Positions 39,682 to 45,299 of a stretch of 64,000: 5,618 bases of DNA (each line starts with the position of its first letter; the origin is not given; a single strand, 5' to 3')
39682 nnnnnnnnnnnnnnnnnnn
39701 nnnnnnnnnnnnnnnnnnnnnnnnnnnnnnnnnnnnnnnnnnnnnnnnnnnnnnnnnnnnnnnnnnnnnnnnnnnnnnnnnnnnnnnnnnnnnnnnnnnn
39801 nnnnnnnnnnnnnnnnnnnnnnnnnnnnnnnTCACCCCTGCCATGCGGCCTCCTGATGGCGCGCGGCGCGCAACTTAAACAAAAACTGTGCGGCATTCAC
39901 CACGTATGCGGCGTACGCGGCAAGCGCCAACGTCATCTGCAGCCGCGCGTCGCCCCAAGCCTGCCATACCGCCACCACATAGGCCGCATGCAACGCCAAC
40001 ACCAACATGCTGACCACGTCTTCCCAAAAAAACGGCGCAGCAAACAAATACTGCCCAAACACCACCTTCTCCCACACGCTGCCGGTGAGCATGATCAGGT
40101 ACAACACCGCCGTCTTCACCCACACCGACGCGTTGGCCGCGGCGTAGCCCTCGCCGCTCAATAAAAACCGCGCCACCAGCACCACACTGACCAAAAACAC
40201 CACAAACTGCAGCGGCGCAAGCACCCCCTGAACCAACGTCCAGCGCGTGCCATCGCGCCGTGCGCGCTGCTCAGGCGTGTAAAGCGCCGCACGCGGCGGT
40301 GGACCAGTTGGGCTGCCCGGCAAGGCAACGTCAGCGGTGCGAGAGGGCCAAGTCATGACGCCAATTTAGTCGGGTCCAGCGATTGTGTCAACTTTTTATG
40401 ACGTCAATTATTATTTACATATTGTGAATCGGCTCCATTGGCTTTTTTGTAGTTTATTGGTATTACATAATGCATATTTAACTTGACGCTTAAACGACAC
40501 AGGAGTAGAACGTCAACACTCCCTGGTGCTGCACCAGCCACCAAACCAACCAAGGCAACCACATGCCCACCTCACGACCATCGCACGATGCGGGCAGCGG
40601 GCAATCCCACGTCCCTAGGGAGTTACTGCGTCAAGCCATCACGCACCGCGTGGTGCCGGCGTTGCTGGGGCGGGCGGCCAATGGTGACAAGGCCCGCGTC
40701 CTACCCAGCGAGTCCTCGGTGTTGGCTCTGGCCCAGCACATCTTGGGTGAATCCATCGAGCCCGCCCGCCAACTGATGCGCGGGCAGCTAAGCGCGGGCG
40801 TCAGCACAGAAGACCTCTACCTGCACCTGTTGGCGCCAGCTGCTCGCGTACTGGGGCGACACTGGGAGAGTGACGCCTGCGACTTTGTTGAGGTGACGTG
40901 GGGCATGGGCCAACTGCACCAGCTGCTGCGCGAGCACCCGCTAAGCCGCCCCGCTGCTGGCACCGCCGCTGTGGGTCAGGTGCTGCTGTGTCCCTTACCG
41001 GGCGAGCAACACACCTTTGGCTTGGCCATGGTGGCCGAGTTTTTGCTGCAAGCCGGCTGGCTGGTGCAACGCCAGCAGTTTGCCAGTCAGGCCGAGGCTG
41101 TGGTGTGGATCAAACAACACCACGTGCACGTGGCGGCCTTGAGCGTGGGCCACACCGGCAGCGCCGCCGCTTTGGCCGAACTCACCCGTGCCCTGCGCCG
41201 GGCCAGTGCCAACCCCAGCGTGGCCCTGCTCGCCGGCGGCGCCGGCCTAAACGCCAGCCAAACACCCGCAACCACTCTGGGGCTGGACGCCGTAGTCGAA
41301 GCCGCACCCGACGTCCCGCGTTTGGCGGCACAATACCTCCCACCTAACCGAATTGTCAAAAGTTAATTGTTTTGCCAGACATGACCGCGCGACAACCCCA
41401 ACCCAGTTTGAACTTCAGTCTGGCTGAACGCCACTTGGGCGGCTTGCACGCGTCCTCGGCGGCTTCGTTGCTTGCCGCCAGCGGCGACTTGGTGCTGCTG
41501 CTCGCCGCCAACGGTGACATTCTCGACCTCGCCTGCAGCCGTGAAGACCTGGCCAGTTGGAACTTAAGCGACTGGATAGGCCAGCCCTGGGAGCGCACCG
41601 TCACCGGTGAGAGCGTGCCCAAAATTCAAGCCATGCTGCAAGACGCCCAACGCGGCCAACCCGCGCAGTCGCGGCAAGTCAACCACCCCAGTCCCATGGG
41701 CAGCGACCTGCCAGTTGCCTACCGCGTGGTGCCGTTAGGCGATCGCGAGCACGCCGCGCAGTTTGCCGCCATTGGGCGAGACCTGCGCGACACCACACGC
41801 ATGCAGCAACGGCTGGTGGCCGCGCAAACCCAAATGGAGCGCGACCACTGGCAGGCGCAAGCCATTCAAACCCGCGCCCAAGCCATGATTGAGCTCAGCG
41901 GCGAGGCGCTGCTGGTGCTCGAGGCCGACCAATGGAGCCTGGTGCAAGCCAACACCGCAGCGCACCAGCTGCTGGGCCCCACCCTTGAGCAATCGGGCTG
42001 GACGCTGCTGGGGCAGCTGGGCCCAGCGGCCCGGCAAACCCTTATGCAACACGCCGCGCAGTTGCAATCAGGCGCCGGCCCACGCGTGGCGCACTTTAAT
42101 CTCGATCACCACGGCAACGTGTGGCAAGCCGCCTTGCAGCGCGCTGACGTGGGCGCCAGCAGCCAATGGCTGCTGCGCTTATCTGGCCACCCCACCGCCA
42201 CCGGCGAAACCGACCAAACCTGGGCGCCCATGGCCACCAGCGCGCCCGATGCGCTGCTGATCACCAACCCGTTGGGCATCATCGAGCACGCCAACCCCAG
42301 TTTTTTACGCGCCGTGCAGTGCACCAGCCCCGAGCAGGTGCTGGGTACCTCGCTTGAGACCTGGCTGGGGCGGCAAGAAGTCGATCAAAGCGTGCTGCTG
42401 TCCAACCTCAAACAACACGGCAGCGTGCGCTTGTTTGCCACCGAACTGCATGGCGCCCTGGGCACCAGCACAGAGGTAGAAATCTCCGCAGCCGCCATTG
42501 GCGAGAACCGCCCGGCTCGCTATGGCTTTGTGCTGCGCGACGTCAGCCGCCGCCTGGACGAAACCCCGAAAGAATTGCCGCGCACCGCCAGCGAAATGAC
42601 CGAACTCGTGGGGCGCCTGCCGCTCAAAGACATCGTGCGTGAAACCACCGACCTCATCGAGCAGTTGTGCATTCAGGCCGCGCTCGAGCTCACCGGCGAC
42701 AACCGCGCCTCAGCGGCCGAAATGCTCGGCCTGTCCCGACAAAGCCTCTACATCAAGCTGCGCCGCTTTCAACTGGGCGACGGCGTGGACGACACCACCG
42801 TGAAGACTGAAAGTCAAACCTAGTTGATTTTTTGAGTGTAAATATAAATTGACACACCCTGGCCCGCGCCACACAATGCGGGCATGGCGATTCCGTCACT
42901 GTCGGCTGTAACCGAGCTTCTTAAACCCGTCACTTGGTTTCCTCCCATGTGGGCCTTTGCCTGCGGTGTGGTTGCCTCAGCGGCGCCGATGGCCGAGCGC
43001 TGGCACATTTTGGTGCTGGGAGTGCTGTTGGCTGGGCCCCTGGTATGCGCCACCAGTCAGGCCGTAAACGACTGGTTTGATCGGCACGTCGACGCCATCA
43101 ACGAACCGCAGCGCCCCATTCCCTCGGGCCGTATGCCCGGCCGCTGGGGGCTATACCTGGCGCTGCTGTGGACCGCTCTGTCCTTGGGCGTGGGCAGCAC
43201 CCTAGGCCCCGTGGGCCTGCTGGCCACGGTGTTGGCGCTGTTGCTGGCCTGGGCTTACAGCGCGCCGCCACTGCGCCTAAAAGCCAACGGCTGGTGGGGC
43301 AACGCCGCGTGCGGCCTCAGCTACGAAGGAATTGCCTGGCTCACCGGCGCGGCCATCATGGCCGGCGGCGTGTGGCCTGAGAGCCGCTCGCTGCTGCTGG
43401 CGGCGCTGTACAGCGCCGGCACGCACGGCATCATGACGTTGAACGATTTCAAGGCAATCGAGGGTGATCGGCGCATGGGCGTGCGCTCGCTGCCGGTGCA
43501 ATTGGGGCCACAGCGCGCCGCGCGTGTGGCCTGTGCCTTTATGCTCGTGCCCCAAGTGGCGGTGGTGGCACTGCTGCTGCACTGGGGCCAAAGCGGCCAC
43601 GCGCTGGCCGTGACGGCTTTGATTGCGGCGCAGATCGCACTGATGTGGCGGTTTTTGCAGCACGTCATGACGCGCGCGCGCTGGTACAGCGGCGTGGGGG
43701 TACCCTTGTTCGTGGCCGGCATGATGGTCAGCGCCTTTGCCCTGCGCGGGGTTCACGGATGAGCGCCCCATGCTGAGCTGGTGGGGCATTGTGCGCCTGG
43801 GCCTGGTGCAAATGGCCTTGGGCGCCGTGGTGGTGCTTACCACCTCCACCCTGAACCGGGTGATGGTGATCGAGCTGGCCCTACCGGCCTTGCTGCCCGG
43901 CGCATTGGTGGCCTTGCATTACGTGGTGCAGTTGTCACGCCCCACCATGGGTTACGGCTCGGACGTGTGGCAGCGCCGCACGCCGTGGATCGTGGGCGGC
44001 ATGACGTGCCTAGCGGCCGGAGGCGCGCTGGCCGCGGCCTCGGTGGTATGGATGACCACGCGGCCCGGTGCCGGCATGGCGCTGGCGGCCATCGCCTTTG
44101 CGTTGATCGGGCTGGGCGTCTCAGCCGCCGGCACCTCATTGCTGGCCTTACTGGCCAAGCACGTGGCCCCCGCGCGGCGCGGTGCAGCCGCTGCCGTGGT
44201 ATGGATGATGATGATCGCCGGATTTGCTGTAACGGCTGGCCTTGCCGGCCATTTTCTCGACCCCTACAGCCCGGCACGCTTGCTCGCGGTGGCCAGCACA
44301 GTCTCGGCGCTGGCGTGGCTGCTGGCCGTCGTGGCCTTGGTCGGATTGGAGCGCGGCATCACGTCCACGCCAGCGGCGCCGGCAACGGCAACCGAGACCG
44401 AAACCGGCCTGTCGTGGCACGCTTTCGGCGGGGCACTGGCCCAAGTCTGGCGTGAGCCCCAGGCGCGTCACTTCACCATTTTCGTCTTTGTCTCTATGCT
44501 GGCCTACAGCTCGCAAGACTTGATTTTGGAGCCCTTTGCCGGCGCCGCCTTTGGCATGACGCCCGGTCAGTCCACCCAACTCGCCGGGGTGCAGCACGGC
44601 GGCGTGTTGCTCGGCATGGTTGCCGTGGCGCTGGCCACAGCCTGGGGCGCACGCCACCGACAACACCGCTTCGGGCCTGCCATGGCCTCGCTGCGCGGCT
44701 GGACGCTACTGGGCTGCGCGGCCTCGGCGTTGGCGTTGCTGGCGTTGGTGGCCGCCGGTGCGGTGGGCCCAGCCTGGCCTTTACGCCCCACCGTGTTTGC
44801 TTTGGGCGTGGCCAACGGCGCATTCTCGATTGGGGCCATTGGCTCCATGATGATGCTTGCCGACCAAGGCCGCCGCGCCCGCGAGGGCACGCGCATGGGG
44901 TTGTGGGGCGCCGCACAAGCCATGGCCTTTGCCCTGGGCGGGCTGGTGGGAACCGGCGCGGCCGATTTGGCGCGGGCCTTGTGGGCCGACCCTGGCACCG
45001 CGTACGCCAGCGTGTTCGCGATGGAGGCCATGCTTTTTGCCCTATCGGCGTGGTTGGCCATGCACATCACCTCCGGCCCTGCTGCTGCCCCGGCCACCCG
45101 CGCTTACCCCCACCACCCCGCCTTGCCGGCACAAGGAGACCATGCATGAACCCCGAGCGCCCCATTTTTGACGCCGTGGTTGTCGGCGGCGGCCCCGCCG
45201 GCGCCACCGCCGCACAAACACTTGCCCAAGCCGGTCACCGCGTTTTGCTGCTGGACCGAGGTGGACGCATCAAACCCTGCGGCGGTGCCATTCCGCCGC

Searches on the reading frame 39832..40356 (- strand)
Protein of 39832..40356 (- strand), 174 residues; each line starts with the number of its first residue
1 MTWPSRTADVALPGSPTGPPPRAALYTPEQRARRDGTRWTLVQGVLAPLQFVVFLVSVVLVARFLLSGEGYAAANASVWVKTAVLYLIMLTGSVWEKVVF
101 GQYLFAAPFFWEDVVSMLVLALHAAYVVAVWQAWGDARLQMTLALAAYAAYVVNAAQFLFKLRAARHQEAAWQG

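Call 10: search_protein_families(library=ncbifam, proteins=[window:39832-40356:-], max_evalue=0.00001)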
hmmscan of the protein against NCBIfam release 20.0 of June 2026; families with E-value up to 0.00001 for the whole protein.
window:39832-40356:- (174 aa): 1 family
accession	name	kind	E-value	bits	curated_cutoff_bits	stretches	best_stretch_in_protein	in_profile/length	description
TIGR02020.1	BchF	equivalog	1.5e-54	184.1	101.35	1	25-167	1-145/145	2-vinyl bacteriochlorophyllide hydratase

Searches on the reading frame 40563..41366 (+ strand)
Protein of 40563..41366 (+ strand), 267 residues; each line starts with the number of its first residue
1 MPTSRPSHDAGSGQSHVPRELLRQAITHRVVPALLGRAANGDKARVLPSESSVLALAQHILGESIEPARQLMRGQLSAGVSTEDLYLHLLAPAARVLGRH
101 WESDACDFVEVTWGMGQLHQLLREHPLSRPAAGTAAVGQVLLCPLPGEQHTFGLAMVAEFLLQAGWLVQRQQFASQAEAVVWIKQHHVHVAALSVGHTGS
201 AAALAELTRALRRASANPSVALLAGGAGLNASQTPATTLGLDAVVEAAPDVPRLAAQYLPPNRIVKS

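Call 10: search_protein_families(library=ncbifam, proteins=[window:40563-41366:+], max_evalue=0.00001)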
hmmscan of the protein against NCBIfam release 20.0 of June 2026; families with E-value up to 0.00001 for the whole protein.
window:40563-41366:+ (267 aa): 0 families

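Call 62: search_protein_families(library=pfam, proteins=[window:40563-41366:+], max_evalue=0.00001)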
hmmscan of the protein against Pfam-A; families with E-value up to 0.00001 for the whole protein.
window:40563-41366:+ (267 aa): 1 family
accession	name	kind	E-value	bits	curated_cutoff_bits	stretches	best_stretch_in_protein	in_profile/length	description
PF02310.24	B12-binding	-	5e-09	36.5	32.1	1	140-245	3-109/121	B12 binding domain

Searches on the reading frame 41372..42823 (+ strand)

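Call 10: search_protein_families(library=ncbifam, proteins=[window:41372-42823:+], max_evalue=0.00001)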
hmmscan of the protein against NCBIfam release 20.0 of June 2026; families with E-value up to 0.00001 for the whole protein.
window:41372-42823:+ (483 aa): 2 families
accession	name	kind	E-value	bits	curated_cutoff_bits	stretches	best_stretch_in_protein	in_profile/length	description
TIGR02040.1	PpsR-CrtJ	equivalog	7.4e-119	397.7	275.4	1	33-468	1-442/442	transcriptional regulator PpsR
TIGR00229.1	sensory_box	domain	1.5e-06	28.4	22.9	0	34-148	11-126/126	PAS domain S-box protein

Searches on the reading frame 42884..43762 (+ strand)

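Call 10: search_protein_families(library=ncbifam, proteins=[window:42884-43762:+], max_evalue=0.00001)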
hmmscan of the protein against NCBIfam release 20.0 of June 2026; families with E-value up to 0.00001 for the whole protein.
window:42884-43762:+ (292 aa): 20 families
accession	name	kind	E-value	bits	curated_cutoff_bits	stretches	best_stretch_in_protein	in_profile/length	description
NF005742.0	PRK07566.1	equivalog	1.3e-119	398.9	313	1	4-289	26-312/315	chlorophyll synthase ChlG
TIGR01476.1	chlor_syn_BchG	subfamily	2.8e-98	328.9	212.3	1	10-288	4-283/283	(bacterio)chlorophyll synthase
TIGR02056.1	ChlG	equivalog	7.1e-52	176.9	436.45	1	11-287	21-304/306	chlorophyll synthase ChlG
NF009058.0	PRK12392.1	subfamily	1.5e-44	152.4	494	1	7-253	15-266/333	bacteriochlorophyll c synthase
NF009523.0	PRK12884.1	equivalog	3.4e-30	105.2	269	1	27-284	25-277/279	prenyltransferase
NF009521.0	PRK12882.1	equivalog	5.6e-29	101.2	296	1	39-286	36-272/280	geranylgeranylglycerol-phosphate geranylgeranyltransferase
NF009522.0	PRK12883.1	equivalog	3.6e-21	75.9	353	1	47-254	42-237/279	geranylgeranylglycerol-phosphate geranylgeranyltransferase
NF009525.0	PRK12887.1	equivalog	1.8e-16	60.3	226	1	60-261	72-277/310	homogentisate phytyltransferase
NF009516.0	PRK12875.1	equivalog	1.4e-14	53.9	205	1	60-269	72-270/292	prenyltransferase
TIGR01474.1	ubiA_proteo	equivalog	2.9e-13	50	275.45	1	18-256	16-247/282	4-hydroxybenzoate octaprenyltransferase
NF009513.0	PRK12872.1-3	equivalog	3.3e-12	46.5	288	1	37-234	50-237/293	prenyltransferase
TIGR01475.1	ubiA_other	subfamily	4e-12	46.2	180.8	1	21-283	18-269/282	UbiA-like polyprenyltransferase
NF045897.1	SCO3242_trans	equivalog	4.4e-12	46.2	260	1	29-186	18-165/287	SCO3242 family prenyltransferase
NF004617.0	PRK05951.1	equivalog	1.8e-09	37.2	239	1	36-264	43-277/306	prenyltransferase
TIGR02235.1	menA_cyano-plnt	equivalog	4e-08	32.9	225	1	113-254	110-248/285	2-carboxy-1,4-naphthoquinone phytyltransferase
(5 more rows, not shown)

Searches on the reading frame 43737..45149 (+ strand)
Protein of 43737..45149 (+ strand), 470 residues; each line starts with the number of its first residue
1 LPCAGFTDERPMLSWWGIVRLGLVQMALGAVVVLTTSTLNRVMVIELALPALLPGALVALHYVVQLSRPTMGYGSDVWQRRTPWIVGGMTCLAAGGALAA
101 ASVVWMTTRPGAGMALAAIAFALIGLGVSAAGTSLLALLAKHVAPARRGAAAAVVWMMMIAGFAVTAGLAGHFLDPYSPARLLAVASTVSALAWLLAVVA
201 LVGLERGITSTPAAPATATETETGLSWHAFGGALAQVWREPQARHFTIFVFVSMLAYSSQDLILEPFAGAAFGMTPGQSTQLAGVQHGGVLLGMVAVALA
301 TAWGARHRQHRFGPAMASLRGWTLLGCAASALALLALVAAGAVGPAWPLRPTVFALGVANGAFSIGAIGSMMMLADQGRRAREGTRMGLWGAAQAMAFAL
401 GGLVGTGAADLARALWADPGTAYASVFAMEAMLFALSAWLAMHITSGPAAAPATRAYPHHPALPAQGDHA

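Call 10: search_protein_families(library=ncbifam, proteins=[window:43737-45149:+], max_evalue=0.00001)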
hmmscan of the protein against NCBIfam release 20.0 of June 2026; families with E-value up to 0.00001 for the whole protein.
window:43737-45149:+ (470 aa): 0 families

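Call 62: search_protein_families(library=pfam, proteins=[window:43737-45149:+], max_evalue=0.00001)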
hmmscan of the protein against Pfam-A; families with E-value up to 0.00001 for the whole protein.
window:43737-45149:+ (470 aa): 2 families
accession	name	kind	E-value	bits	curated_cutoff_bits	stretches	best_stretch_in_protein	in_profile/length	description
PF03209.21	PUCC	-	1.2e-92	311.5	21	1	38-445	1-397/401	PUCC protein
PF07690.21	MFS_1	-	1.9e-11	43.9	33.4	1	42-342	22-290/347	Major Facilitator Superfamily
